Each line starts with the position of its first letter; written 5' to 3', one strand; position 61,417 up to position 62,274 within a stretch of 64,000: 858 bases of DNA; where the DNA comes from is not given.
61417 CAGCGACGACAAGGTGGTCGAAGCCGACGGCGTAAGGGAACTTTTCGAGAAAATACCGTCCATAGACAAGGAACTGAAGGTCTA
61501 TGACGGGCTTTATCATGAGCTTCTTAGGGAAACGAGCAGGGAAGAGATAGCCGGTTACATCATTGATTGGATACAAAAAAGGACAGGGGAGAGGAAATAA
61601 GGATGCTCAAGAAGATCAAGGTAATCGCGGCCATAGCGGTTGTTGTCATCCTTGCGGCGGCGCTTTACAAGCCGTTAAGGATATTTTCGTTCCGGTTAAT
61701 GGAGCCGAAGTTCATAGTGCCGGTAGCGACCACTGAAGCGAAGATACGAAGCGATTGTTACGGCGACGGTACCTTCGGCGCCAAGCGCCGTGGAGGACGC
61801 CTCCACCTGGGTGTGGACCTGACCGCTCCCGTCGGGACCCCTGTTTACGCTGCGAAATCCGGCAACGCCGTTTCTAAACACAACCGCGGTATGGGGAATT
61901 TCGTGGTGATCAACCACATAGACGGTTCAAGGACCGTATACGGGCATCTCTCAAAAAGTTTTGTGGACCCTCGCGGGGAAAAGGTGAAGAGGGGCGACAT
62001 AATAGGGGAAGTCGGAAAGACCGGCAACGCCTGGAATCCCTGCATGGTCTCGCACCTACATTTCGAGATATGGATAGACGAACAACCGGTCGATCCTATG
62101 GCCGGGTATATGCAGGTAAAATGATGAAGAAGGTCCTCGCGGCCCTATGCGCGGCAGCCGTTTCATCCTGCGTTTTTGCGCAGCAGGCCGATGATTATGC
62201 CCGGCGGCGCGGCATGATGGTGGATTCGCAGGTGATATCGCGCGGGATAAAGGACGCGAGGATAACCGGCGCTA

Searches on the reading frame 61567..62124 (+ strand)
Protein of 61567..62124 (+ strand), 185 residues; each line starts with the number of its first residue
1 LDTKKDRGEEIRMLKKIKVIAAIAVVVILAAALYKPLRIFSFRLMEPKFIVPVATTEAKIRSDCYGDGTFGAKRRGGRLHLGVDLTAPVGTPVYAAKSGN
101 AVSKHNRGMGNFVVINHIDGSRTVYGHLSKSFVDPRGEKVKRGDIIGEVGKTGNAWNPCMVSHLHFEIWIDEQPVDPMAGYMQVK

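Call 48: search_protein_families(library=pfam, proteins=[window:61567-62124:+], max_evalue=0.00001)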
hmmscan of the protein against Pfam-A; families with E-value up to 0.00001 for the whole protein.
window:61567-62124:+ (185 aa): 1 family
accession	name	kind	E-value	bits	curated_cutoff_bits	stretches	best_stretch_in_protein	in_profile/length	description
PF01551.29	Peptidase_M23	-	2.2e-28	98.7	28.7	1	79-177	2-96/96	Peptidase family M23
